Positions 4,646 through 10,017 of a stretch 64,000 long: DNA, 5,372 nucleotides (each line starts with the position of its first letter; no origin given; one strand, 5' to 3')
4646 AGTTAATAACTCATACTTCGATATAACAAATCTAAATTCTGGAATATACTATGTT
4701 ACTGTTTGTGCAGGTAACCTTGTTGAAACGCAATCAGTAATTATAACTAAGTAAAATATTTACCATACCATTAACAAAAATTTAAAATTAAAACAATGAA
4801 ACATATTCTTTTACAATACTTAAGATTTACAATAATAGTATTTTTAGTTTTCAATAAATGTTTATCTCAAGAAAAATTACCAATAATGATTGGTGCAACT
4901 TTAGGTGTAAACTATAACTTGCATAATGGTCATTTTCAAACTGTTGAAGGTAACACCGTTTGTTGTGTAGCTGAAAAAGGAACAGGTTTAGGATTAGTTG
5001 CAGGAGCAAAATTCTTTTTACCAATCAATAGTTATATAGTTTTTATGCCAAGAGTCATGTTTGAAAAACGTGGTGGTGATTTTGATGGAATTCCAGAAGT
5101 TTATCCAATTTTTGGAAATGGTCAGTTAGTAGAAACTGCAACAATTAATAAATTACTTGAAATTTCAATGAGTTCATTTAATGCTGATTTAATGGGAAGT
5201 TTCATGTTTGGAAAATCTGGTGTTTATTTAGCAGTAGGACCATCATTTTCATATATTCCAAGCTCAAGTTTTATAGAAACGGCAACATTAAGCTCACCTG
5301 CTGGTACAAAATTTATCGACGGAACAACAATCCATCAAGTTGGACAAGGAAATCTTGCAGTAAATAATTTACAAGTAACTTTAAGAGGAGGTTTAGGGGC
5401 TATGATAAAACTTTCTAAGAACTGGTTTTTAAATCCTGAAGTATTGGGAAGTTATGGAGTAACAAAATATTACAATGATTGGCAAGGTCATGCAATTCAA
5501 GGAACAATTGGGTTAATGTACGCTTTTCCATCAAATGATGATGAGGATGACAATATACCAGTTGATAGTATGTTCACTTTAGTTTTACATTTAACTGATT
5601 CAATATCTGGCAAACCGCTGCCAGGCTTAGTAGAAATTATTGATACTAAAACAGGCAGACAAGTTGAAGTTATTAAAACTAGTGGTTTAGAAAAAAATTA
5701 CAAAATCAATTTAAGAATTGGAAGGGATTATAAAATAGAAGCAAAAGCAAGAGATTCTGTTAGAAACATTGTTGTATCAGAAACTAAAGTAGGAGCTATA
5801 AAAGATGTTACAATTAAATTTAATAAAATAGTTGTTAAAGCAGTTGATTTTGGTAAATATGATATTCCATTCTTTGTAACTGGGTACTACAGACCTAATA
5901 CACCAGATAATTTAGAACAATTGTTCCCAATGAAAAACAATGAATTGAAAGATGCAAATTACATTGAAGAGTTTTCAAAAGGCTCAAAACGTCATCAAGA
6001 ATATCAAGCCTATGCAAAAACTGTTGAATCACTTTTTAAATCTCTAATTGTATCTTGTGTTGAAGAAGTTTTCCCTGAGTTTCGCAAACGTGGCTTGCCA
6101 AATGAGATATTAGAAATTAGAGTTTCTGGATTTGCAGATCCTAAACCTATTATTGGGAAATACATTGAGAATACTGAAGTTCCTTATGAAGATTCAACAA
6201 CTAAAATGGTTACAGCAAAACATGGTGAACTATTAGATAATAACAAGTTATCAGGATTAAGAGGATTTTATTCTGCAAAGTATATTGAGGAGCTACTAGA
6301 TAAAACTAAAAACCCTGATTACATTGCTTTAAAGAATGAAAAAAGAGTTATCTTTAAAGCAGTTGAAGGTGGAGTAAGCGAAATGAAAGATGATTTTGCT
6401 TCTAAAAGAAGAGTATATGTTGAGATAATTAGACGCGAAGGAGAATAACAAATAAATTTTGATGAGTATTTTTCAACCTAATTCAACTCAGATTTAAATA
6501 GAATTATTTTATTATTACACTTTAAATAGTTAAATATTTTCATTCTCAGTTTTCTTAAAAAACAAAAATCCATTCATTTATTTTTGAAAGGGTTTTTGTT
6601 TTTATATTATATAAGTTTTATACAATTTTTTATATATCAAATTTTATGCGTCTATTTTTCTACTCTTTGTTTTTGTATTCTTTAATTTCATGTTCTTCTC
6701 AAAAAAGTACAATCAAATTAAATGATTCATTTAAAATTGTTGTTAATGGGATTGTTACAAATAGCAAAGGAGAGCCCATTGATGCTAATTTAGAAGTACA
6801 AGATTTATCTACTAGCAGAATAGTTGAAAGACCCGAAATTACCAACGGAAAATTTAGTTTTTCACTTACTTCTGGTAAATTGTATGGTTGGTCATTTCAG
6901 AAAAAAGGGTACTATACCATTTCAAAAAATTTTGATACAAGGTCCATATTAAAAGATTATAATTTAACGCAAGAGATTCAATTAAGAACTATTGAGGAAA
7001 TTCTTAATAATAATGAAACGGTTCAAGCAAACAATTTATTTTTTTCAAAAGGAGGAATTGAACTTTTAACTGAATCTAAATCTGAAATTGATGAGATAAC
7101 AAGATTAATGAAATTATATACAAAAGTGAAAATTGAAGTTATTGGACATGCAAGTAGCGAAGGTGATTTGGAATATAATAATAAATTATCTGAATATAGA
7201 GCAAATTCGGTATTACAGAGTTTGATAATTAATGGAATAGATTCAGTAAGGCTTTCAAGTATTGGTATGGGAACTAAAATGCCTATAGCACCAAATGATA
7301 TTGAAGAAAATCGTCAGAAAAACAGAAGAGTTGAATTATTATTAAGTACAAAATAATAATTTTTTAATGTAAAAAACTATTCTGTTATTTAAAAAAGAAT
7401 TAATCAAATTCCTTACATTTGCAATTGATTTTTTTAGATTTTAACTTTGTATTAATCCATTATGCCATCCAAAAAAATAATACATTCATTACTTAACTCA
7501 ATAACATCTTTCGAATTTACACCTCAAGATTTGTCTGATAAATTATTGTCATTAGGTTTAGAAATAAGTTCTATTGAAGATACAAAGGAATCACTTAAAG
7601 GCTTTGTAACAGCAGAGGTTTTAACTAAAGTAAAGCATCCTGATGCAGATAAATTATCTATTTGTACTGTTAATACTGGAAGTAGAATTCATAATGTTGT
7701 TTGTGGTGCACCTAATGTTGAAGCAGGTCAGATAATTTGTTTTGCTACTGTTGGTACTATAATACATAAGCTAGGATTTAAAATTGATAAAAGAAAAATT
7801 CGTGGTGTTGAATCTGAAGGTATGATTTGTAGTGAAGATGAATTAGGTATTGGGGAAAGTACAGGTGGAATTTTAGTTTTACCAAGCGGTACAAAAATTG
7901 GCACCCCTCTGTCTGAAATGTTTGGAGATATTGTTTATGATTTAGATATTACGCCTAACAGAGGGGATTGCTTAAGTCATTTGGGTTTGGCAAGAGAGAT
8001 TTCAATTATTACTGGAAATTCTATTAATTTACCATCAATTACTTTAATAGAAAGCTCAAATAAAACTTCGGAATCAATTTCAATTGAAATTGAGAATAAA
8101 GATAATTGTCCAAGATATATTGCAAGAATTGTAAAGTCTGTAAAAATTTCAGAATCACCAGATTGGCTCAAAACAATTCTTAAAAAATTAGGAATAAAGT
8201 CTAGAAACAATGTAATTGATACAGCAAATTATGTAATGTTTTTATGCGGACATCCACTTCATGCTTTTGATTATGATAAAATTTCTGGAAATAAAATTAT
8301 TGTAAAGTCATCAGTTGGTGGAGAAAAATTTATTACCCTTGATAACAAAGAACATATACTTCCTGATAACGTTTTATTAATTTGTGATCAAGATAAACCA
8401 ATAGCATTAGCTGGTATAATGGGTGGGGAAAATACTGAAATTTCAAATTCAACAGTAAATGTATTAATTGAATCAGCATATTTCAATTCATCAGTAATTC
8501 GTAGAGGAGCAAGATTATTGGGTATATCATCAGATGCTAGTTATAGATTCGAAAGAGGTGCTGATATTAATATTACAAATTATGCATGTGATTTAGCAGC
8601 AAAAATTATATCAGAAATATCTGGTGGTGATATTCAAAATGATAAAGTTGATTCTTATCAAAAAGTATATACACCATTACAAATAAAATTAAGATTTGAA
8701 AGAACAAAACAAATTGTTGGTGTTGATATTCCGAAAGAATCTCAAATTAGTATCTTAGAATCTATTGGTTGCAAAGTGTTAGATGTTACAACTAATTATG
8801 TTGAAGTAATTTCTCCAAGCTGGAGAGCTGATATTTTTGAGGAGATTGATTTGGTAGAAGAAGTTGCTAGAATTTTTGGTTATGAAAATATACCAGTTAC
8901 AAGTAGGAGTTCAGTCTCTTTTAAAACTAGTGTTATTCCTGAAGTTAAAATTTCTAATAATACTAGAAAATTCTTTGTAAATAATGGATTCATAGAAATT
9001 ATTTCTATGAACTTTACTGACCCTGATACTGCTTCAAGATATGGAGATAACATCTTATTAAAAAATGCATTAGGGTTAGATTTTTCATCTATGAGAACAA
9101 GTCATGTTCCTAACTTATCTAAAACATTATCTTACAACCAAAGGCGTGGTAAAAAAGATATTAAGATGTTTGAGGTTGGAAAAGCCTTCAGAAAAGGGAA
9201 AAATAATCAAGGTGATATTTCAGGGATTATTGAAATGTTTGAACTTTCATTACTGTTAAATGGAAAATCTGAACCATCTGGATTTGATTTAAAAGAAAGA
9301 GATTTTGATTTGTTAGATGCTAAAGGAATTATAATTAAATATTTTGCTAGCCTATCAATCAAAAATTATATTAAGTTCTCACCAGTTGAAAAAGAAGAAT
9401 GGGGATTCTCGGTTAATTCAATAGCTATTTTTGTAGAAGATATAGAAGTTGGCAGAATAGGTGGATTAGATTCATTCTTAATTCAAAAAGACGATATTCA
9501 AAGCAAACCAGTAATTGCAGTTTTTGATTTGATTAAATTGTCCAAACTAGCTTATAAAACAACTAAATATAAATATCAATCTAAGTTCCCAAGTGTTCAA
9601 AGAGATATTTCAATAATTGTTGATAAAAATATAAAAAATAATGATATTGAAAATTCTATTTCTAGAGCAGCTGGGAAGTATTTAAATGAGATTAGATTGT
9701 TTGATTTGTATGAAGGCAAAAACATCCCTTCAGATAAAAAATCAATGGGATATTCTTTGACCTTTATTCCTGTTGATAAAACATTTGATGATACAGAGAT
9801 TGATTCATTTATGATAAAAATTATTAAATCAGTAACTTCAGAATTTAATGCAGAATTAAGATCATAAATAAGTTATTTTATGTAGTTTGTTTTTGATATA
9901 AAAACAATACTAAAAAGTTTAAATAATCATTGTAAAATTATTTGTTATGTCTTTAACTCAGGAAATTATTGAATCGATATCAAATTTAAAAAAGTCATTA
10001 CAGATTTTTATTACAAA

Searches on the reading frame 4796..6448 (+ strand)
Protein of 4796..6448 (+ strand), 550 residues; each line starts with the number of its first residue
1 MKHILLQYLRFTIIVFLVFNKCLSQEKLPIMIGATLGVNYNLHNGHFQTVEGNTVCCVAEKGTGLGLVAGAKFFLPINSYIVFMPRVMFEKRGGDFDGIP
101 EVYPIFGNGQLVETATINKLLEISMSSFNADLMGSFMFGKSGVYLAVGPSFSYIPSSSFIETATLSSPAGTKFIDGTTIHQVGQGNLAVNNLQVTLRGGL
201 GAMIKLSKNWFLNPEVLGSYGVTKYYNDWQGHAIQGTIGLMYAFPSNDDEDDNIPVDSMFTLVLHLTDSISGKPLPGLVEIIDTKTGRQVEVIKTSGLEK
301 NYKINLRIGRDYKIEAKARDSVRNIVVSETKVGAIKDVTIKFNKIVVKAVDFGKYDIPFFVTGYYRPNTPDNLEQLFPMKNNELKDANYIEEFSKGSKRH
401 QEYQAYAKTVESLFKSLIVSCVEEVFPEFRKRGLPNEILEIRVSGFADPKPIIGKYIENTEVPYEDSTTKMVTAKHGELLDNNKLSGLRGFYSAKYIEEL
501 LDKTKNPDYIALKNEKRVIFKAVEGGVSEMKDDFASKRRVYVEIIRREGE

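Call 38: search_protein_families(library=pfam, proteins=[window:4796-6448:+], max_evalue=0.0001)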
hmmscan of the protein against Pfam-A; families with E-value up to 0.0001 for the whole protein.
window:4796-6448:+ (550 aa): 1 family
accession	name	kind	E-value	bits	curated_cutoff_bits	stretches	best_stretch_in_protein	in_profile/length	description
PF13568.12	OMP_b-brl_2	-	4.7e-08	33.7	27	1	28-223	7-171/175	Outer membrane protein beta-barrel domain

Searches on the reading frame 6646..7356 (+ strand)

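Call 38: search_protein_families(library=pfam, proteins=[window:6646-7356:+], max_evalue=0.0001)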
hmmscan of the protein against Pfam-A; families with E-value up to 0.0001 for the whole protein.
window:6646-7356:+ (236 aa): 1 family
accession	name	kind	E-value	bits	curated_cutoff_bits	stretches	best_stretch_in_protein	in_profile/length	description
PF00691.25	OmpA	-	4.8e-17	62.6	27.2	1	132-227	1-98/98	OmpA family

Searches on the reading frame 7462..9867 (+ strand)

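Call 38: search_protein_families(library=pfam, proteins=[window:7462-9867:+], max_evalue=0.0001)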
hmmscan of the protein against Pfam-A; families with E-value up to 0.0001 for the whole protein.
window:7462-9867:+ (801 aa): 5 families
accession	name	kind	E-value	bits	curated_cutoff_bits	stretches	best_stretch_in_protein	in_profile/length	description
PF03483.22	B3_4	-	9.7e-64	214.6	29.3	1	215-388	1-174/174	B3/4 domain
PF17759.6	tRNA_synthFbeta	-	1.3e-31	110.2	22.4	1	477-690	1-214/214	Phenylalanyl tRNA synthetase beta chain CLM domain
PF03147.19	FDX-ACB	-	9.9e-28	96.9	31.1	1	707-800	1-94/94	Ferredoxin-fold anticodon binding domain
PF03484.21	B5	-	4.5e-22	78.4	28.6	1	408-474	1-67/67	tRNA synthetase B5 domain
PF01588.26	tRNA_bind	-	9e-20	71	27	1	49-148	2-95/96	Putative tRNA binding domain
